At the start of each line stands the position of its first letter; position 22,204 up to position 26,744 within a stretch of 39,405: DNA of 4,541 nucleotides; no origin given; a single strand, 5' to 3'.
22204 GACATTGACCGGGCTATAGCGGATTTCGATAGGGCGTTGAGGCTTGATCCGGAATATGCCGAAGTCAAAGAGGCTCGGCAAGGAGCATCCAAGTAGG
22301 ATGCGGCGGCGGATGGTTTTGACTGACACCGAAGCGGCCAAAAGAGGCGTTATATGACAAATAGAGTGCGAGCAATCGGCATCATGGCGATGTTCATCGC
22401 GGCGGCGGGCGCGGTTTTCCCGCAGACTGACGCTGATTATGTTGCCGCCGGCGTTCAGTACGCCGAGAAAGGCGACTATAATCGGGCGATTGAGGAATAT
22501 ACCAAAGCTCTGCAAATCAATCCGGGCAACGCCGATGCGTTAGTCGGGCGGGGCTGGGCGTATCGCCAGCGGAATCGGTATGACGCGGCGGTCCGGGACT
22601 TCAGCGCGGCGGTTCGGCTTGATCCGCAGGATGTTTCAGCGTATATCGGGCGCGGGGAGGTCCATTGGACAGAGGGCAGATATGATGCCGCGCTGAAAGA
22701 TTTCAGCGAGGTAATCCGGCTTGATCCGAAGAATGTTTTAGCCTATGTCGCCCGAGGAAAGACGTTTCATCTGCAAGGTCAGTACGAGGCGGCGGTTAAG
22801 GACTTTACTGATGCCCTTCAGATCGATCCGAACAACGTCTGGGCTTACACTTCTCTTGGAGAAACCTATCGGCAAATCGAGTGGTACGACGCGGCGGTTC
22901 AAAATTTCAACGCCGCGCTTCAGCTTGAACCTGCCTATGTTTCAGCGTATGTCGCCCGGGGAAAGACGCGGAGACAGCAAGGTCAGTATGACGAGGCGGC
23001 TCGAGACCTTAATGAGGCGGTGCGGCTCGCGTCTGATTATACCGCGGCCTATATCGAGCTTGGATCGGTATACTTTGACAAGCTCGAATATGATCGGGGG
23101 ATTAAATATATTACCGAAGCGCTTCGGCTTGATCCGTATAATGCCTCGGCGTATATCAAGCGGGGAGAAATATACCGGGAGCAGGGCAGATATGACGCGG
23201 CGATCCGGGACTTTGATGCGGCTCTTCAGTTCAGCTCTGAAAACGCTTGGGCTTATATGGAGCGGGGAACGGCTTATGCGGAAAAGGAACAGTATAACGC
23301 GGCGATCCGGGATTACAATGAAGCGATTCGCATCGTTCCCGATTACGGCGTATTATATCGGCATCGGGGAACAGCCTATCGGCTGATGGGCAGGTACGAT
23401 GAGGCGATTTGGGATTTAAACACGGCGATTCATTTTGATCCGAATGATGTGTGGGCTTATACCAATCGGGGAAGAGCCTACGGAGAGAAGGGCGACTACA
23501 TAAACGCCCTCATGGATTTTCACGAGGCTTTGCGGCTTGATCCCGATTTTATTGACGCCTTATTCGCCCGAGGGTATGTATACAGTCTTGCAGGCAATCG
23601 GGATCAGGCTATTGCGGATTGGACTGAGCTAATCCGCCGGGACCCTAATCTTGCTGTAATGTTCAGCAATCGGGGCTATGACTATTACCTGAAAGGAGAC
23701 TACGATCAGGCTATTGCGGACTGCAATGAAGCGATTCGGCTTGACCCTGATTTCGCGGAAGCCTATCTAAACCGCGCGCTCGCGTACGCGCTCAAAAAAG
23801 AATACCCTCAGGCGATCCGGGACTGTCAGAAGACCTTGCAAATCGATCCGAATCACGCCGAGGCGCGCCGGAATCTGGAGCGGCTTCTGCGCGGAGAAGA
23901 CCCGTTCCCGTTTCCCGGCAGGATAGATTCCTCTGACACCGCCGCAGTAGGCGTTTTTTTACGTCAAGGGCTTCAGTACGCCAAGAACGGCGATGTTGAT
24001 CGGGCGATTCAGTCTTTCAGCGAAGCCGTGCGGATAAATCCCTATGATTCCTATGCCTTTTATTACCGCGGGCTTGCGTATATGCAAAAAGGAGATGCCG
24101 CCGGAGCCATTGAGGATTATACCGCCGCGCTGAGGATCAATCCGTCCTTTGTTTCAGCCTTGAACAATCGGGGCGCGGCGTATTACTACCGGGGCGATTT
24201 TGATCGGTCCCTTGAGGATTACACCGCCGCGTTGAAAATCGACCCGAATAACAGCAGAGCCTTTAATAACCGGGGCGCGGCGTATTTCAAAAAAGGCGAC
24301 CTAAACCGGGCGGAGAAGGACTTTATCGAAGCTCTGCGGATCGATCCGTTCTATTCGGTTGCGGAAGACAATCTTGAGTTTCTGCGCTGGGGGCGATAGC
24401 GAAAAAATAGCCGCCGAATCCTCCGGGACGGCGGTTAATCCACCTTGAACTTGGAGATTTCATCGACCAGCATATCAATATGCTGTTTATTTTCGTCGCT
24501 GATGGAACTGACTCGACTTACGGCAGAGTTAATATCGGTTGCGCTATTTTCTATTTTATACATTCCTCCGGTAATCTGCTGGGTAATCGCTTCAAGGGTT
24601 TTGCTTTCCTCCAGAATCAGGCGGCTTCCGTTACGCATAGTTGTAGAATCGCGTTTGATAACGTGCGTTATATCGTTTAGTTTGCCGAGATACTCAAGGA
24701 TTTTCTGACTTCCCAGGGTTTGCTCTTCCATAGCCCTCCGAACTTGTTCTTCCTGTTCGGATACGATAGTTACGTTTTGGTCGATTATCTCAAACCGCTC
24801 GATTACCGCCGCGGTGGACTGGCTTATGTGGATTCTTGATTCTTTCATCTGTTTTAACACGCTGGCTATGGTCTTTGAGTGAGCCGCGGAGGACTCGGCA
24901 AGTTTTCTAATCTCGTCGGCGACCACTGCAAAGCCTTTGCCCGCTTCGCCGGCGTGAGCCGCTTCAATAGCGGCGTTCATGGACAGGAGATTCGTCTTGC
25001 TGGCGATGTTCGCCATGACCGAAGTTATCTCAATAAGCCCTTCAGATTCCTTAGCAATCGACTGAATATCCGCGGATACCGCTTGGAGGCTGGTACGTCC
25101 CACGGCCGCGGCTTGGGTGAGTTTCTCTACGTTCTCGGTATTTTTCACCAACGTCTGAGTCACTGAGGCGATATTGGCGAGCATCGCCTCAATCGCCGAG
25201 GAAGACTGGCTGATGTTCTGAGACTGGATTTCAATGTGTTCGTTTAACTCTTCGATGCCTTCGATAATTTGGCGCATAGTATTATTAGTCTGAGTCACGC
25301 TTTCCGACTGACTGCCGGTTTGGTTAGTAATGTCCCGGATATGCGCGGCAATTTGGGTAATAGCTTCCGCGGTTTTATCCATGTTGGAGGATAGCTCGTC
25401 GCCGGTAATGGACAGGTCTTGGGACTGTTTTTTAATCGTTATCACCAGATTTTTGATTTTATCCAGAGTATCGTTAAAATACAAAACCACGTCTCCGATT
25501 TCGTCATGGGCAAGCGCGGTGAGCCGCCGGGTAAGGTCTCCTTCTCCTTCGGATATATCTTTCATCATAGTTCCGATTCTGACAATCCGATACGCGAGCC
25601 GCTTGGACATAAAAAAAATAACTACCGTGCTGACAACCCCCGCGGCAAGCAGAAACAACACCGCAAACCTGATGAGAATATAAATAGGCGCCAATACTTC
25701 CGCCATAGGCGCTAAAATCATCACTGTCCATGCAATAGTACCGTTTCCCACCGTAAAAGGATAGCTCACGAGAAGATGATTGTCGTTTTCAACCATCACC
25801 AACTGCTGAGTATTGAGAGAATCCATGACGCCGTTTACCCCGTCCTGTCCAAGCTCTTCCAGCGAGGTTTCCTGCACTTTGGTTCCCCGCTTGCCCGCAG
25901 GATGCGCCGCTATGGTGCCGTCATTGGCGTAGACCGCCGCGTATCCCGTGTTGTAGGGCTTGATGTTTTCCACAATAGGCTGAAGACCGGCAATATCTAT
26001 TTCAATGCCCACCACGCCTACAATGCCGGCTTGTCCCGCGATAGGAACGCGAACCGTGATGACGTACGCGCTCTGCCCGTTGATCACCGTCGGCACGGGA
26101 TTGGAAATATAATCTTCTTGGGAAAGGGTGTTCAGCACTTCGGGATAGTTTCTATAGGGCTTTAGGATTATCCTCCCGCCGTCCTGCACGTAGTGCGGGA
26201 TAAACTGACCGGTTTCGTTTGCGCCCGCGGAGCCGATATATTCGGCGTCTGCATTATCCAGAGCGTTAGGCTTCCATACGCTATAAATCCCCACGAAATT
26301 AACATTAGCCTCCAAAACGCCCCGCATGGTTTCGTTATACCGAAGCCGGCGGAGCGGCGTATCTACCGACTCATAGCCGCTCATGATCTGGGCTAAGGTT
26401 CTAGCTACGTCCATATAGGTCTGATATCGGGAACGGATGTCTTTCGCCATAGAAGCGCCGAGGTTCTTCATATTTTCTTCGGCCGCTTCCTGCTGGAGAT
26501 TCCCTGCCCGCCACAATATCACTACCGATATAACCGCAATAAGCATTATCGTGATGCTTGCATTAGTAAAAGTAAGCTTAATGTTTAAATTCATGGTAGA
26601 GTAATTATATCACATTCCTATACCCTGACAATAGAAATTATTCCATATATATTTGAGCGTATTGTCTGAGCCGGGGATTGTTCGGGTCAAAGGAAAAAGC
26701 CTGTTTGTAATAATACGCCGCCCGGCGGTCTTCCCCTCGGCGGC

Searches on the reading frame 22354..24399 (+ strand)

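Call 71: search_protein_families(library=pfam, proteins=[window:22354-24399:+], max_evalue=0.000001)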
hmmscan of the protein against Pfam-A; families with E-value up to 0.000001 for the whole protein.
window:22354-24399:+ (681 aa): 26 families (the best 25 are shown)
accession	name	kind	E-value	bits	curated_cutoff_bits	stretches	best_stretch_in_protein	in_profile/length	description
PF00515.34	TPR_1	-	3.2e-140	451.3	27.8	7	601-633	2-34/34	Tetratricopeptide repeat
PF13414.12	TPR_11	-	1.8e-124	405.7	26.8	11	609-648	3-42/42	TPR repeat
PF07719.23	TPR_2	-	4.8e-121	385.5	27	1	602-633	3-34/34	Tetratricopeptide repeat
PF13181.12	TPR_8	-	4.2e-92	295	25.7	0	130-161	3-34/34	Tetratricopeptide repeat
PF13431.12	TPR_17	-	9.7e-83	266.1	24.4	0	623-654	2-33/34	Tetratricopeptide repeat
PF13432.12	TPR_16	-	1.5e-71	236.7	32.7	6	35-93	6-64/65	Tetratricopeptide repeat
PF14559.12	TPR_19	-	4.3e-55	184.4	25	1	37-97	2-61/68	Tetratricopeptide repeat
PF13371.12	TPR_9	-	2.5e-54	181.6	35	0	36-96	5-65/73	Tetratricopeptide repeat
PF13424.12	TPR_12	-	4.7e-52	174.5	30.1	1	264-327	3-74/77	Tetratricopeptide repeat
PF13428.12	TPR_14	-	7e-51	165.8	23.5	0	61-102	2-43/44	Tetratricopeptide repeat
PF13174.12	TPR_6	-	4.9e-30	102.5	26.3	0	401-432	1-32/33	Tetratricopeptide repeat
PF13374.12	TPR_10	-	2.1e-21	75.6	27.5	0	636-663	4-31/42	Tetratricopeptide repeat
PF25062.1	ARM_TT21_N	-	8.9e-21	75.1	40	1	26-147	100-221/222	Tetratricopeptide repeat protein 21 N-terminal ARM repeat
PF23914.1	TPR_CcmH_CycH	-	1.4e-19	70.9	42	0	355-456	39-143/158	Cytochrome c-type biogenesis protein H TPR domain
PF13429.12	TPR_15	-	5.1e-17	62.6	26.2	0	371-436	151-219/280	Tetratricopeptide repeat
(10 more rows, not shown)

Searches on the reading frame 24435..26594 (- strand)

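Call 71: search_protein_families(library=pfam, proteins=[window:24435-26594:-], max_evalue=0.000001)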
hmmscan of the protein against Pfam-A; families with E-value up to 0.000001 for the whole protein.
window:24435-26594:- (719 aa): 3 families
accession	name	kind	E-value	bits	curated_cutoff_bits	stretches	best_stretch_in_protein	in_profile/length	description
PF00015.26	MCPsignal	-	6e-27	95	34.6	1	489-620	4-132/172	Methyl-accepting chemotaxis protein (MCP) signalling domain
PF02743.24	dCache_1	-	7.1e-11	42.5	45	1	33-290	2-236/240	Cache domain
PF00672.30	HAMP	-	4.3e-07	30.6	25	0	328-381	1-52/53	HAMP domain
